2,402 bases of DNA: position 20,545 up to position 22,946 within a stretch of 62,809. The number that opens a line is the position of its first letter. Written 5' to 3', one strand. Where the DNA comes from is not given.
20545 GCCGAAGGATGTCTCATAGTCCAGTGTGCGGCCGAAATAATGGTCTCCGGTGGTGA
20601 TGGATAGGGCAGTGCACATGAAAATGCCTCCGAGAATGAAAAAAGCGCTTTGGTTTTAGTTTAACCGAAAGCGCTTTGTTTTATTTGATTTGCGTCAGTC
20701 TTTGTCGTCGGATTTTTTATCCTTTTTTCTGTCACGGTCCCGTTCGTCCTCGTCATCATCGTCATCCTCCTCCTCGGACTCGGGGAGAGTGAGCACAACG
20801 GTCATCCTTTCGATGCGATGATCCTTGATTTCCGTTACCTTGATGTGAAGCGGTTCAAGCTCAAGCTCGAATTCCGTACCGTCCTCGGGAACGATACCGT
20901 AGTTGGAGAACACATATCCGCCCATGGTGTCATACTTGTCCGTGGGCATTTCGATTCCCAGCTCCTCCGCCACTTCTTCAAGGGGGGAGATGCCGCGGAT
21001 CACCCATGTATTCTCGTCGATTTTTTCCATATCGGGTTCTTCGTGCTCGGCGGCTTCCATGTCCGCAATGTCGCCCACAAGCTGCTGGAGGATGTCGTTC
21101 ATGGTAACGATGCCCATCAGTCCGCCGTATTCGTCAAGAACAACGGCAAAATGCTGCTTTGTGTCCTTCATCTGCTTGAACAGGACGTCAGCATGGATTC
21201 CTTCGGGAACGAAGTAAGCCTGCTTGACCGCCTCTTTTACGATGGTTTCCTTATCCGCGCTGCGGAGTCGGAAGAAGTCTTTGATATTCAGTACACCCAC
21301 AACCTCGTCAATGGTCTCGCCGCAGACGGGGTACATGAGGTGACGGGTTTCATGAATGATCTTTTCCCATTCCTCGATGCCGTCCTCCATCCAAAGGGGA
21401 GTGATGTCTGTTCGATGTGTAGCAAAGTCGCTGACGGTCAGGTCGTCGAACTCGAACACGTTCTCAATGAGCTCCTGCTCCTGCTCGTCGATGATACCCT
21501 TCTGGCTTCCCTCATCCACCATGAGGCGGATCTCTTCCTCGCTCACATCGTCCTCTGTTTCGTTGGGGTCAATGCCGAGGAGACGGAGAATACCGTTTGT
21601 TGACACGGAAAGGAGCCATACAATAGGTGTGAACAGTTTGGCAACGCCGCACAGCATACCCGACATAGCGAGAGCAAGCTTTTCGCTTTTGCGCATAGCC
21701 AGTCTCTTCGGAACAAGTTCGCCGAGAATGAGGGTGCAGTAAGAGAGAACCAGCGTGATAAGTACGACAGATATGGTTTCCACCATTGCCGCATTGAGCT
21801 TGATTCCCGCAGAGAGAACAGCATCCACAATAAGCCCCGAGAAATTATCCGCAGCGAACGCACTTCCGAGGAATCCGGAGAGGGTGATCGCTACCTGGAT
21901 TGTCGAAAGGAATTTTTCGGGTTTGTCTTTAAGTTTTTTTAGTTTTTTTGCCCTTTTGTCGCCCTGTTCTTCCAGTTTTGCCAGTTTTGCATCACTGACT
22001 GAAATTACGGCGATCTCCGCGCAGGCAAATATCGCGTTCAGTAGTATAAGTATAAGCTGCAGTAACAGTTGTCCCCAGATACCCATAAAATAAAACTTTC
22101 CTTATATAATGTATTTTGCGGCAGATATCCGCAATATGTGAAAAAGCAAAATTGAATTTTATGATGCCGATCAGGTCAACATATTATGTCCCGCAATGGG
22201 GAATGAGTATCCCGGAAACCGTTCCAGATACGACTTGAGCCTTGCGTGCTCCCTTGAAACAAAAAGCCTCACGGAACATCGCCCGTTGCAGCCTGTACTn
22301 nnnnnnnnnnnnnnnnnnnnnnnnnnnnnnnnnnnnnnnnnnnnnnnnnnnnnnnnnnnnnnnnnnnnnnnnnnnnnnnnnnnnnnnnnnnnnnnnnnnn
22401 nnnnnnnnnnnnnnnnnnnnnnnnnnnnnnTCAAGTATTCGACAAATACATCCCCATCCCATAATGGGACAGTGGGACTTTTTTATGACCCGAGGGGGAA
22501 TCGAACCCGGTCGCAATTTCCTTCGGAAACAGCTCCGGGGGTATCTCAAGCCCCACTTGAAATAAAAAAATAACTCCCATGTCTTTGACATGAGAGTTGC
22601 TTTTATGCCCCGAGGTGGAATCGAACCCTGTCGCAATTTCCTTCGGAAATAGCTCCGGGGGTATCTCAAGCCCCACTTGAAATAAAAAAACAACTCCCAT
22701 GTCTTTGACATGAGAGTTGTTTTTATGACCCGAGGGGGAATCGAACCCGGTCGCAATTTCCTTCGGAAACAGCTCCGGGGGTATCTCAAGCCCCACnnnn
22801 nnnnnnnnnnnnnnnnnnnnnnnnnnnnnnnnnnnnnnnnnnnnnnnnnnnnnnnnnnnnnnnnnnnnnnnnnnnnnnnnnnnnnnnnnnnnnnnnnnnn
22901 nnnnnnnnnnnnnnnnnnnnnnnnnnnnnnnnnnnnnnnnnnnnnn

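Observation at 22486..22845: Array of three 120-bp units, each a tRNA-like mini-structure plus a terminator, in phase with tRNA-Glu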

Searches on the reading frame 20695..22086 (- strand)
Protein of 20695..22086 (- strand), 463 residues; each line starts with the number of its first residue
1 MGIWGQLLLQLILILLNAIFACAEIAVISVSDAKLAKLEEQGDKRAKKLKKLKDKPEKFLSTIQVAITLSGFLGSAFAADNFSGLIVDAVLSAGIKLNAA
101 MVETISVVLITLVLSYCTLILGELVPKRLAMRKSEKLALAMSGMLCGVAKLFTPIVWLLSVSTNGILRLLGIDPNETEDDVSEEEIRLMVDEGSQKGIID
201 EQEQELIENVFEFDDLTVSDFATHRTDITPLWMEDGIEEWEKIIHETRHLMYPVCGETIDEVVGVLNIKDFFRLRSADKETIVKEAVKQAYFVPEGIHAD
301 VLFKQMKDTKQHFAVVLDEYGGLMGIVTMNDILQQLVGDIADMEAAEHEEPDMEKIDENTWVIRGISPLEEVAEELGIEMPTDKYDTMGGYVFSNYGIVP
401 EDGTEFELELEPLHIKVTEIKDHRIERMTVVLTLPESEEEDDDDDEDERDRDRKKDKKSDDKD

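Call 13: find_encoding_contigs(protein=window:20695-22086:-, flank=4000, max_places=10)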
Protein window:20695-22086:- (463 aa): 3 contigs read that carry it; 2 places shown.
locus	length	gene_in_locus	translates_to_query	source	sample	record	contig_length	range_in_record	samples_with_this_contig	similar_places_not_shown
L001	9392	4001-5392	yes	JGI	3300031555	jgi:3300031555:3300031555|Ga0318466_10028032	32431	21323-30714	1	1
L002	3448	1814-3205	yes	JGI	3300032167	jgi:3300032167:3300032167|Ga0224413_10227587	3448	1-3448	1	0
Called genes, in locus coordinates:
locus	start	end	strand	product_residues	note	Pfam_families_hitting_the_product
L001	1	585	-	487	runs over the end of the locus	PF02386:TrkH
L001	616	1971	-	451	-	PF02254:TrkA_N, PF03807:F420_oxidored (faint), PF13241:NAD_binding_7 (faint), PF02080:TrkA_C, PF02254:TrkA_N, PF02080:TrkA_C (weak)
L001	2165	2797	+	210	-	PF09551:Spore_II_R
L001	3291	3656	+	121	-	-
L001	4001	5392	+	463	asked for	PF01595:CNNM, PF00571:CBS (weak), PF03471:CorC_HlyC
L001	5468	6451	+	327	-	PF02275:CBAH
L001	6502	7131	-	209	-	-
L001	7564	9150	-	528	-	PF00884:Sulfatase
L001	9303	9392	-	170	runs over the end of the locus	PF01741:MscL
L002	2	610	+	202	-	?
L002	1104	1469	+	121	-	-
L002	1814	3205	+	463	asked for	PF01595:CNNM, PF00571:CBS (weak), PF03471:CorC_HlyC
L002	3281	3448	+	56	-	?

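Call 16: find_homologous_proteins(query=window:20695-22086:-, max_evalue=1e-60)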
Query window:20695-22086:- (463 aa): 7998 proteins with E <= 1e-60 among 8000 candidates; the best 120 are listed.
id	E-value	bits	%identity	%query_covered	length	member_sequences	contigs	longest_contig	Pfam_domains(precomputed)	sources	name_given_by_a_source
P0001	1.9e-298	1008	100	100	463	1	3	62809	PF01595.26,PF03471.23,PF00571.34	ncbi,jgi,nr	ncbi:MAG: HlyC/CorC family transporter [Ruminococcaceae bacterium]|nr:HlyC/CorC family transporter [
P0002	6.5e-256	868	85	94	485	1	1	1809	PF01595.26,PF03471.23,PF00571.34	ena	-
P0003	2.1e-255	866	85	95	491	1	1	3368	PF01595.26,PF03471.23,PF00571.34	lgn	-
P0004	5.2e-255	865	86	95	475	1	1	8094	PF01595.26,PF03471.23,PF00571.34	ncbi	-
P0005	1.9e-252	856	83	94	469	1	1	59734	PF01595.26,PF03471.23,PF00571.34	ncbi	-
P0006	6.8e-251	851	83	90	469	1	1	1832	PF01595.26,PF03471.23,PF00571.34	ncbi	-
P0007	2.2e-250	849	83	94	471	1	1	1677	PF01595.26,PF03471.23,PF00571.34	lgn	-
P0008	5.7e-250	848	83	94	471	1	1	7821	PF01595.26,PF03471.23,PF00571.34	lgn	-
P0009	6.4e-245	831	82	90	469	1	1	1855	PF01595.26,PF03471.23,PF00571.34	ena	-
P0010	6.3e-243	825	81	97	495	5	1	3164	PF01595.26,PF03471.23,PF00571.34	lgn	-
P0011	6.2e-242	822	76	100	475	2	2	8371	PF01595.26,PF03471.23,PF00571.34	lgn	-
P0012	9.1e-242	821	80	90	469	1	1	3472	PF01595.26,PF03471.23,PF00571.34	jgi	-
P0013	4.1e-241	819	80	94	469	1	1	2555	PF01595.26,PF03471.23,PF00571.34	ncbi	-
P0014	1.6e-240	817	80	94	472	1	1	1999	PF01595.26,PF03471.23,PF00571.34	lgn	-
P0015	3.4e-238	809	76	100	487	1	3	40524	PF01595.26,PF03471.23,PF00571.34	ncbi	-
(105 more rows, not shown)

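Call 17: find_encoding_contigs(protein=P0005, flank=3500, max_places=3)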
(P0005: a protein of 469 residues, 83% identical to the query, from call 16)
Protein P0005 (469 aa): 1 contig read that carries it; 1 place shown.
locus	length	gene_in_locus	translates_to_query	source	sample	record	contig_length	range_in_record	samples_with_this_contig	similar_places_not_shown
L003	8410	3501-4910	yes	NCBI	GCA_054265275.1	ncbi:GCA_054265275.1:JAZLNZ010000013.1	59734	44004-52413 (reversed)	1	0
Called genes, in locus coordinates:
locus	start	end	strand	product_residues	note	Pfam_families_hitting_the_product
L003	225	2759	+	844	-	PF01261:AP_endonuc_2, PF00501:AMP-binding, PF13193:AMP-binding_C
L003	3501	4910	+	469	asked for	PF01595:CNNM, PF00571:CBS (weak), PF03471:CorC_HlyC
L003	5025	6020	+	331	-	PF02275:CBAH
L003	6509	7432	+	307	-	-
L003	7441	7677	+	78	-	PF13443:HTH_26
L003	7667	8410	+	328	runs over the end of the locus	-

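Call 18: find_encoding_contigs(protein=P0004, flank=3500, max_places=3)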
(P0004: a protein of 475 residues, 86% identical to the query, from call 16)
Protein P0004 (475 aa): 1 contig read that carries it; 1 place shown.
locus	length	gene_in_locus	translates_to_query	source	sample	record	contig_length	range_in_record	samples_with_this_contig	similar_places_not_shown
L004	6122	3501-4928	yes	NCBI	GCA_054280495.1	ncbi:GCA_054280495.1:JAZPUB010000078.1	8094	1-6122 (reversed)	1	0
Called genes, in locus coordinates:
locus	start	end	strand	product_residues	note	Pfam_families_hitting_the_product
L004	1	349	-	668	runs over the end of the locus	-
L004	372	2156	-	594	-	PF16126:DUF4838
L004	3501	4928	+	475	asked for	PF01595:CNNM, PF00571:CBS (weak), PF03471:CorC_HlyC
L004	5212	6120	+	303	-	?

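Call 19: find_encoding_contigs(protein=P0015, flank=3500, max_places=3)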
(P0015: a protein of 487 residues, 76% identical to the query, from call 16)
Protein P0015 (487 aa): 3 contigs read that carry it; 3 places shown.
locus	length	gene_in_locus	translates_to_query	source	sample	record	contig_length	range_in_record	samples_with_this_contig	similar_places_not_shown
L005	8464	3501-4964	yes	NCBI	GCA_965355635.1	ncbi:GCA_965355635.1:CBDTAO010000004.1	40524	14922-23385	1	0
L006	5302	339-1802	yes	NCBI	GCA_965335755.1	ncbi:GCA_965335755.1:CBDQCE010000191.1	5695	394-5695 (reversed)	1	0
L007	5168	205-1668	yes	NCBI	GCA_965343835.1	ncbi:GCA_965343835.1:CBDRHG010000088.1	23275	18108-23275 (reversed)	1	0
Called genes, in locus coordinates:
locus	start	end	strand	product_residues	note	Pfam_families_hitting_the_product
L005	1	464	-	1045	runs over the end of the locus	-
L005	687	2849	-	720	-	PF00963:Cohesin, PF00395:SLH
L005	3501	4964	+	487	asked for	PF01595:CNNM, PF00571:CBS (weak), PF03471:CorC_HlyC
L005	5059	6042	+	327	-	PF02275:CBAH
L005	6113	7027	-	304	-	PF01381:HTH_3, PF12844:HTH_19, PF13443:HTH_26 (weak), PF13560:HTH_31, PF07022:Phage_CI_repr (weak)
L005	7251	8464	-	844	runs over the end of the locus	PF01261:AP_endonuc_2, PF00501:AMP-binding, PF13193:AMP-binding_C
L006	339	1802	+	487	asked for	PF01595:CNNM, PF00571:CBS (weak), PF03471:CorC_HlyC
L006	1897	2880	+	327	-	PF02275:CBAH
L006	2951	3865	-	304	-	PF01381:HTH_3, PF12844:HTH_19, PF13443:HTH_26 (weak), PF13560:HTH_31, PF07022:Phage_CI_repr (weak)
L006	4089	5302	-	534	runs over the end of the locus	?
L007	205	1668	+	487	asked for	PF01595:CNNM, PF00571:CBS (weak), PF03471:CorC_HlyC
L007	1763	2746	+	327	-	PF02275:CBAH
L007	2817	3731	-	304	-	PF01381:HTH_3, PF12844:HTH_19, PF13443:HTH_26 (weak), PF13560:HTH_31, PF07022:Phage_CI_repr (weak)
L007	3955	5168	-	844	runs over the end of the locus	PF01261:AP_endonuc_2, PF00501:AMP-binding, PF13193:AMP-binding_C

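Call 70: search_protein_families(library=pfam, proteins=[L003:7667-8410:+, L003:6509-7432:+, L003:7441-7677:+], max_evalue=0.01)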
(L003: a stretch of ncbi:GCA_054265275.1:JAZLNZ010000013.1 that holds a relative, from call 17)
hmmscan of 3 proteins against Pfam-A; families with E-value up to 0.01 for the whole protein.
L003:7667-8410:+ (248 aa): 0 families

L003:6509-7432:+ (307 aa): 1 family
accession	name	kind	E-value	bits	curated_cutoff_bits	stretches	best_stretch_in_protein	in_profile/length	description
PF11188.13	DUF2975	-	0.00053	20.4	27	1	241-306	66-129/130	Protein of unknown function (DUF2975)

L003:7441-7677:+ (78 aa): 1 family
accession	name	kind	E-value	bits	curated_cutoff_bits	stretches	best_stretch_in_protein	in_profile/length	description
PF13443.12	HTH_26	-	4.1e-20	72.2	22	1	6-66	1-61/63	Cro/C1-type HTH DNA-binding domain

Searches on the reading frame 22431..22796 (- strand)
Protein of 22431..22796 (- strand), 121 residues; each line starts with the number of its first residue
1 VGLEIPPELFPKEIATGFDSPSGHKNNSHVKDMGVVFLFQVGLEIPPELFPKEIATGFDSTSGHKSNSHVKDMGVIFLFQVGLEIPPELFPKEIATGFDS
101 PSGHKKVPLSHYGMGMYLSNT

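Call 47: find_homologous_proteins(query=window:22431-22796:-, max_evalue=10)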
Query window:22431-22796:-: no candidate shares three 5-residue words with the query. No homologue found.
